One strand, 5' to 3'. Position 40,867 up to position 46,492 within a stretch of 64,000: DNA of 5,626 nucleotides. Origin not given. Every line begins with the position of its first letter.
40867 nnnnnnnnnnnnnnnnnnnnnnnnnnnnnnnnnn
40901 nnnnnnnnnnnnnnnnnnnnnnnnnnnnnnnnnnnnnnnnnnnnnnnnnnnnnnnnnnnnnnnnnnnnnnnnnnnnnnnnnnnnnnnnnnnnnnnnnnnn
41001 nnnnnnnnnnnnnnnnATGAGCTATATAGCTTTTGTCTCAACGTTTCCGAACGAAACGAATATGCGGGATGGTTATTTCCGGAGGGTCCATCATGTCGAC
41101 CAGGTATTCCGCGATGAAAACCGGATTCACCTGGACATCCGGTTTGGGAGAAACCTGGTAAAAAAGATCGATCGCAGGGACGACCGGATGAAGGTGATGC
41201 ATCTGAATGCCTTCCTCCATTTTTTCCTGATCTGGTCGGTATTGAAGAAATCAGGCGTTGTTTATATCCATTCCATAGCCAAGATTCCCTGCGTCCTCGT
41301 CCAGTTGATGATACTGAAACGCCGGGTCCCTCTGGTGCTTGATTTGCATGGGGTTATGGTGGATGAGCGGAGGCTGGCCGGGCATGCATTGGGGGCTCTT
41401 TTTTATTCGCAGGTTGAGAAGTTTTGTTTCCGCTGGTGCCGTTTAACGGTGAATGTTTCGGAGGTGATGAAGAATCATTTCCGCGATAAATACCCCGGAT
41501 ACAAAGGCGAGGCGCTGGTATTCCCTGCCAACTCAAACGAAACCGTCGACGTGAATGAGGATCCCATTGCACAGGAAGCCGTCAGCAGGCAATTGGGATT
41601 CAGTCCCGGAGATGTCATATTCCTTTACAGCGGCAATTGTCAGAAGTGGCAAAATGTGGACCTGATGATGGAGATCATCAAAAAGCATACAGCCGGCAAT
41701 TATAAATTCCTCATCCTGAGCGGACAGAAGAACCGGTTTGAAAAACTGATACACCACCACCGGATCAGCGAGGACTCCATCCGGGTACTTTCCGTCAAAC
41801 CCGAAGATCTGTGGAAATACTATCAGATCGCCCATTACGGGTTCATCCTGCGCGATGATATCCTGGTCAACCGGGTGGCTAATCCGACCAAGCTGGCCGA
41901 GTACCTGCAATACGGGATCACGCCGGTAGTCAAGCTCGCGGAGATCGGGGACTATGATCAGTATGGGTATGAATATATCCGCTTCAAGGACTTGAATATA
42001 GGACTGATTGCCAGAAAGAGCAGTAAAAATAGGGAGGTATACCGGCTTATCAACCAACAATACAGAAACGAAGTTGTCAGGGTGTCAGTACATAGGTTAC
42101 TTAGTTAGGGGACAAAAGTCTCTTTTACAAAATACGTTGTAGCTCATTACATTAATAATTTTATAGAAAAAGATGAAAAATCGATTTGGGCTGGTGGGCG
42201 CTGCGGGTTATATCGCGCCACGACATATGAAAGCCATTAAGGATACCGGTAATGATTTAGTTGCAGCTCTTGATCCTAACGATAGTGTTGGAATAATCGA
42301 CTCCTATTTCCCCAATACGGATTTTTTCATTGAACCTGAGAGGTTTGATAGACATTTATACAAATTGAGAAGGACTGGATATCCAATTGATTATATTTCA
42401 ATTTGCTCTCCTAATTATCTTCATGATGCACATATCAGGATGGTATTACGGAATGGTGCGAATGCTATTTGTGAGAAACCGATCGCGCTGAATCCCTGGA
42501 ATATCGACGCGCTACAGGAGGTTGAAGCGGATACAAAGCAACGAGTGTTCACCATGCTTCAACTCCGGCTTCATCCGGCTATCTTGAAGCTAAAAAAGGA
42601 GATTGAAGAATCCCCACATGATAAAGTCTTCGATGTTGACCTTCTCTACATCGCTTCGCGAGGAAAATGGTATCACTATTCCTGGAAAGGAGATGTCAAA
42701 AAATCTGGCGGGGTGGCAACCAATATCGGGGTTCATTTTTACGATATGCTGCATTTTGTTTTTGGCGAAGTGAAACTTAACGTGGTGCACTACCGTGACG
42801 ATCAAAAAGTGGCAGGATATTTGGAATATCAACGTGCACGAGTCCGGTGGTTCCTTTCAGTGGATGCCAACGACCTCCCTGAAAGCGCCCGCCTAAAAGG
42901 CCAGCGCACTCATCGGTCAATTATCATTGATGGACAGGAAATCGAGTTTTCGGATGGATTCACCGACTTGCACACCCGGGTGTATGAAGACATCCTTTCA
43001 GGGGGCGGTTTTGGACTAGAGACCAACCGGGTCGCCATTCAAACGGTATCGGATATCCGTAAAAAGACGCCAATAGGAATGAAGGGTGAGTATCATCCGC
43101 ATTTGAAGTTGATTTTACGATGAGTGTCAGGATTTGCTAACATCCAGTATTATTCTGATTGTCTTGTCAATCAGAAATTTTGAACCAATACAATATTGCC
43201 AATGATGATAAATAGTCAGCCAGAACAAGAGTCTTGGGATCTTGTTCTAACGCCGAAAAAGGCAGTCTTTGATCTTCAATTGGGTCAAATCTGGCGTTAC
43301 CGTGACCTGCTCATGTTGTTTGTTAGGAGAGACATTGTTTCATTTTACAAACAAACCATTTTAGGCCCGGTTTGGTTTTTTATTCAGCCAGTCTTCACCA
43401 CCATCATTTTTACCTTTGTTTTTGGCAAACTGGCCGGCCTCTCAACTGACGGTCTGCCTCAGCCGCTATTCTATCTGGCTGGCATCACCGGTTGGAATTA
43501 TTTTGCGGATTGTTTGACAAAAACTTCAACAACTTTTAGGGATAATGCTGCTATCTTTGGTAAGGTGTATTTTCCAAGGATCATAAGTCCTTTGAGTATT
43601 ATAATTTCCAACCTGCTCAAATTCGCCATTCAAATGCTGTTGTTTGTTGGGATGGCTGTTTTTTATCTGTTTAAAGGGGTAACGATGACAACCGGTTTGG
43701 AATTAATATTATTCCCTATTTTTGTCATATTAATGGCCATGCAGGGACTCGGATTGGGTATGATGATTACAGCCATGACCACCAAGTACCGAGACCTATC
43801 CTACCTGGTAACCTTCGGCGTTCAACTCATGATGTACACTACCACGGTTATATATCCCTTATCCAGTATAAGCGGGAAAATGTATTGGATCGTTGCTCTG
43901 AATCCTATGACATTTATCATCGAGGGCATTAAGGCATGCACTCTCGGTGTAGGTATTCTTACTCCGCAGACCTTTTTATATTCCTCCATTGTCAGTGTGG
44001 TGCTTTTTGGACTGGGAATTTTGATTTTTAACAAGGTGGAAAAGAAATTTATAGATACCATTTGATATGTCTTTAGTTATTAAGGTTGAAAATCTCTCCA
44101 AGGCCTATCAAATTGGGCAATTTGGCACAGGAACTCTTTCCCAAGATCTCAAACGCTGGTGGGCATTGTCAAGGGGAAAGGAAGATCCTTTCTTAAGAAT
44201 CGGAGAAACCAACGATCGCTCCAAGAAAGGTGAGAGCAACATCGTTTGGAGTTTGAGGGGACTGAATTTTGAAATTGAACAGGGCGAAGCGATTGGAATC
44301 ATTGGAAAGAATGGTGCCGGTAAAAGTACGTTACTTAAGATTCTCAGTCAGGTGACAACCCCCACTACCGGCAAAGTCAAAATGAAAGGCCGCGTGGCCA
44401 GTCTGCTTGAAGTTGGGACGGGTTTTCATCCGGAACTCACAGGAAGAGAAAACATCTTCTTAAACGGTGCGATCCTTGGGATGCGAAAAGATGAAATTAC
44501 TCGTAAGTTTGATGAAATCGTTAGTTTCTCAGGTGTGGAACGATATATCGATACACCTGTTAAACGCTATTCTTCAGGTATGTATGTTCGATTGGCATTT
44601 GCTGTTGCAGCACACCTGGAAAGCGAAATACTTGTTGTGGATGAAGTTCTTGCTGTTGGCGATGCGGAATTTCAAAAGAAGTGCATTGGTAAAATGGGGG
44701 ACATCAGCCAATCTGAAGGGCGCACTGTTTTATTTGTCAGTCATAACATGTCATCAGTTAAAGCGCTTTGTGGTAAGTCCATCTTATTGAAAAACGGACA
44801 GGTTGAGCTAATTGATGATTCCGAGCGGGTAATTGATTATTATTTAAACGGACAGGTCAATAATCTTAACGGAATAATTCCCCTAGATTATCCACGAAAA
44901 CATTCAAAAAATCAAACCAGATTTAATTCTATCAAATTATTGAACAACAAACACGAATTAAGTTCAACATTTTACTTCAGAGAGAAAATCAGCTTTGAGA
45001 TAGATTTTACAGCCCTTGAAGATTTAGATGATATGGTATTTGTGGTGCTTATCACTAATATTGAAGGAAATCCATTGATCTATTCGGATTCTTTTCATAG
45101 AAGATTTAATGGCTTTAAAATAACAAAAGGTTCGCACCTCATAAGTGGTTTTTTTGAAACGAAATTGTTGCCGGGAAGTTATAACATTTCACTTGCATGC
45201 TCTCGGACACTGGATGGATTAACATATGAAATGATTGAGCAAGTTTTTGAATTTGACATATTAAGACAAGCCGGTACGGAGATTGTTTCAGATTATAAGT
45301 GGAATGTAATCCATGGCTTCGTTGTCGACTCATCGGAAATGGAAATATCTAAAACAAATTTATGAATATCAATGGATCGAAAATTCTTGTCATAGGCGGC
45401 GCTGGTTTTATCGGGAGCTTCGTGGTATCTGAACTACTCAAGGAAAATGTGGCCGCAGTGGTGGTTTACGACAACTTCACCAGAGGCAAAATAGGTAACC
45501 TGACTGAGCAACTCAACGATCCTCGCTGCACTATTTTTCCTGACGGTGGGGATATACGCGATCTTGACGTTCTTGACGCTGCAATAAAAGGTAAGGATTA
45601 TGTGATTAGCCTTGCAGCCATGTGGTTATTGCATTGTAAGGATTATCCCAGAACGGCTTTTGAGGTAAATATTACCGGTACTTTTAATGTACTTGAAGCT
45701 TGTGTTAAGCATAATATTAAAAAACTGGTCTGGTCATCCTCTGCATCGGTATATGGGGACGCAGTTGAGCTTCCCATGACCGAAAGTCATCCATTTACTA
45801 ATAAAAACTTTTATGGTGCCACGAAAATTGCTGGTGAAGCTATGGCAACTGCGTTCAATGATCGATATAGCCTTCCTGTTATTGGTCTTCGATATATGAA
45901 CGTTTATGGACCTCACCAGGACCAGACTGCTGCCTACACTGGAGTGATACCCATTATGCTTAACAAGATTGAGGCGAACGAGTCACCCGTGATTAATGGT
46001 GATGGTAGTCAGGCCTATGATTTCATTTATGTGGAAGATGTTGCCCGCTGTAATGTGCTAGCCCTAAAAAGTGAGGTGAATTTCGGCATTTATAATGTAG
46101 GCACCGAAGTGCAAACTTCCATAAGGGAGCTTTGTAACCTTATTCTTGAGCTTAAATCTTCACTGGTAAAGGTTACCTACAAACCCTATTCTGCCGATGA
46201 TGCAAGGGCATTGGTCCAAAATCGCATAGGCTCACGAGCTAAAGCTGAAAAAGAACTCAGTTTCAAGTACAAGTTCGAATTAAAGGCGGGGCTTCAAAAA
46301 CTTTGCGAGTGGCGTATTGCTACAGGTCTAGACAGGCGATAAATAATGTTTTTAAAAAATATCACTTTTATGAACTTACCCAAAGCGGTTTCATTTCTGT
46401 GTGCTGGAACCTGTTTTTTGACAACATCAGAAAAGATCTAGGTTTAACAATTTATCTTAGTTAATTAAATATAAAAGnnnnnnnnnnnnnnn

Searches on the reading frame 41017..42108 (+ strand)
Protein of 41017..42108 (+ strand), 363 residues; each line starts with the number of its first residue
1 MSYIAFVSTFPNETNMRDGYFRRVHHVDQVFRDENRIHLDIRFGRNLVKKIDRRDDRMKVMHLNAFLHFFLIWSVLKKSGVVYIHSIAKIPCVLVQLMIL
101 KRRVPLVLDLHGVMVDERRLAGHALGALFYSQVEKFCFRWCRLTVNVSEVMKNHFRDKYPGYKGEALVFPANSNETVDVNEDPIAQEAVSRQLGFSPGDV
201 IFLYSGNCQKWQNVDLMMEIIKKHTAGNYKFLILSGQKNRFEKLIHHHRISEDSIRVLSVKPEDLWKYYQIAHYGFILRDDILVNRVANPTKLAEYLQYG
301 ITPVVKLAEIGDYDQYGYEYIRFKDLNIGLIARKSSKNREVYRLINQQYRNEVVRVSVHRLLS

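Call 74: search_protein_families(library=pfam, proteins=[window:41017-42108:+], max_evalue=0.00001)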
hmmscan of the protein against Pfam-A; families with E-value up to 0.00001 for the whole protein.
window:41017-42108:+ (363 aa): 2 families
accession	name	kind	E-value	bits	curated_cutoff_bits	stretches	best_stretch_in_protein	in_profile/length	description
PF00534.26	Glycos_transf_1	-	1.3e-06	28.5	26.4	1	187-273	3-94/172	Glycosyl transferases group 1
PF13439.12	Glyco_transf_4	-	3.2e-06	27.7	28.5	0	62-160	54-153/170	Glycosyltransferase Family 4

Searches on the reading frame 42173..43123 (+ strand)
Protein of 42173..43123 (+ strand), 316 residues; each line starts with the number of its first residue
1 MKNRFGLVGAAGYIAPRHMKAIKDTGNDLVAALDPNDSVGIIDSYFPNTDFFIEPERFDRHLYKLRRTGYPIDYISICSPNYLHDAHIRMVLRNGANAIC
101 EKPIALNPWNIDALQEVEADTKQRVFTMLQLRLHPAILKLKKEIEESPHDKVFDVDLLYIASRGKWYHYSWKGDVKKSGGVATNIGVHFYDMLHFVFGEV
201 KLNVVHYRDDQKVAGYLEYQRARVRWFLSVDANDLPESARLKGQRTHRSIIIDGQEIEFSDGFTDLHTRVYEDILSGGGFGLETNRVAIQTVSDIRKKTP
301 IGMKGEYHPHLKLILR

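Call 74: search_protein_families(library=pfam, proteins=[window:42173-43123:+], max_evalue=0.00001)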
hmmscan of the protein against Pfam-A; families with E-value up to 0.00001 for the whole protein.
window:42173-43123:+ (316 aa): 3 families
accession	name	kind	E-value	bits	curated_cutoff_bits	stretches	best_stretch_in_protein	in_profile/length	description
PF01408.29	GFO_IDH_MocA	-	9.1e-17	62.3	24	1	4-126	2-117/120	Oxidoreductase family, NAD-binding Rossmann fold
PF02894.22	GFO_IDH_MocA_C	-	7.4e-15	55.8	22.9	1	152-227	14-99/218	Oxidoreductase family, C-terminal alpha/beta domain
PF22725.1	GFO_IDH_MocA_C3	-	8.1e-06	26.3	27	0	139-201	3-66/124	GFO/IDH/MocA C-terminal domain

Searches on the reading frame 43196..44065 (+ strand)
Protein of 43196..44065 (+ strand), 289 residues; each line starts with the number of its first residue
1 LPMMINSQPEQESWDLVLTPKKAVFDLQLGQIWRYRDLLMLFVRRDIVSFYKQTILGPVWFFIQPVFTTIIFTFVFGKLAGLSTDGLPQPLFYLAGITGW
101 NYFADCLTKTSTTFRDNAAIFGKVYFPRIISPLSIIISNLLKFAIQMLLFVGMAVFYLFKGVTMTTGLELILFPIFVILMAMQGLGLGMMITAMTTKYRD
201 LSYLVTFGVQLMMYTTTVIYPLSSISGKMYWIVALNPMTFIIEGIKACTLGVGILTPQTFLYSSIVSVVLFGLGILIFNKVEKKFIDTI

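Call 74: search_protein_families(library=pfam, proteins=[window:43196-44065:+], max_evalue=0.00001)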
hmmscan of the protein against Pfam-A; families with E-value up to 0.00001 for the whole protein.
window:43196-44065:+ (289 aa): 2 families
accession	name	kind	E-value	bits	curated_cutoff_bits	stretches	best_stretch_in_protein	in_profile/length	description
PF01061.29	ABC2_membrane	-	1.5e-20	74.1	26.9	1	39-246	3-207/211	ABC-2 type transporter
PF12698.13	ABC2_membrane_3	-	5.6e-06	26.1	31.6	1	133-276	208-347/347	ABC-2 family transporter protein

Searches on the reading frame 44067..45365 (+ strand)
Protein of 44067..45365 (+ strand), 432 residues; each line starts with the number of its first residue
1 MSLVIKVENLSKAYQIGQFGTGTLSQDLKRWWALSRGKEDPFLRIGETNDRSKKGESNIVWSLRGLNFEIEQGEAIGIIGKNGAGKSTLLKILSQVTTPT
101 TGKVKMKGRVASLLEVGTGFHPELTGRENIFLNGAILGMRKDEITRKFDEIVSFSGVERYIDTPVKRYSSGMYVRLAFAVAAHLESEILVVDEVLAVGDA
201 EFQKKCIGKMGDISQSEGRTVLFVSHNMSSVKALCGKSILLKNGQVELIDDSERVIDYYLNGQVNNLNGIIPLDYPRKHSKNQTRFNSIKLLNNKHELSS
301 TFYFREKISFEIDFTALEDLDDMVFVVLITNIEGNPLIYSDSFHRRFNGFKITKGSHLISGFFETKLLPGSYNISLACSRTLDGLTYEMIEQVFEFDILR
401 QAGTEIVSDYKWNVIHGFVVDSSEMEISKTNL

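Call 74: search_protein_families(library=pfam, proteins=[window:44067-45365:+], max_evalue=0.00001)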
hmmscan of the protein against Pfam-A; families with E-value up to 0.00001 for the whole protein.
window:44067-45365:+ (432 aa): 2 families
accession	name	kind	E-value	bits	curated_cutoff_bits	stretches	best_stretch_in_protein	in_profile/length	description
PF00005.33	ABC_tran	-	1.6e-21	77.8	25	1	63-194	1-135/137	ABC transporter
PF14524.12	Wzt_C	-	3.1e-14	53.6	30.4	1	282-401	8-131/143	Wzt C-terminal domain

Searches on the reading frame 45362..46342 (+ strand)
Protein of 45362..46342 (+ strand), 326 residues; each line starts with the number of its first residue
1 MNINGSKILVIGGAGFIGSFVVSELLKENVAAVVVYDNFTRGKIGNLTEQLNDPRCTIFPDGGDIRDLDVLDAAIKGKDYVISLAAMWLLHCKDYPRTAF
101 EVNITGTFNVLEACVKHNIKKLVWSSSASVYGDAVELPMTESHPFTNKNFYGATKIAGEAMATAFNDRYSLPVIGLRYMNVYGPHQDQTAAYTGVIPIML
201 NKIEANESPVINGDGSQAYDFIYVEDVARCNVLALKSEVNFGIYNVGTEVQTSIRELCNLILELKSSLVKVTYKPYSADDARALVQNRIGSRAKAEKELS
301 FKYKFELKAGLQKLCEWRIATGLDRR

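Call 74: search_protein_families(library=pfam, proteins=[window:45362-46342:+], max_evalue=0.00001)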
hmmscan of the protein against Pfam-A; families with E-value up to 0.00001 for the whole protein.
window:45362-46342:+ (326 aa): 8 families
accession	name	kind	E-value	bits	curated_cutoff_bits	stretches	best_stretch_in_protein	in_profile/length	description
PF01370.27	Epimerase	-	5.1e-54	183.7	20.9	1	8-247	1-240/240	NAD dependent epimerase/dehydratase family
PF16363.11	GDP_Man_Dehyd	-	1.1e-44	153.7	27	1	9-313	1-331/332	GDP-mannose 4,6 dehydratase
PF01073.25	3Beta_HSD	-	2.7e-33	115.6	22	1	9-236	1-230/280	3-beta hydroxysteroid dehydrogenase/isomerase family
PF02719.21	Polysacc_synt_2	-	8.8e-16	58.4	20.2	1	8-206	1-189/293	Polysaccharide biosynthesis protein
PF04321.23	RmlD_sub_bind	-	9.7e-14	51.5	27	1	7-267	2-233/287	RmlD substrate binding domain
PF07993.18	NAD_binding_4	-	4.1e-11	43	20.1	1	79-229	90-256/258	Male sterility protein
PF13460.12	NAD_binding_10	-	2.6e-10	40.9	27.2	1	12-157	1-123/184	NAD(P)H-binding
PF05368.20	NmrA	-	1e-07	32.3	27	1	6-127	3-107/298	NmrA-like family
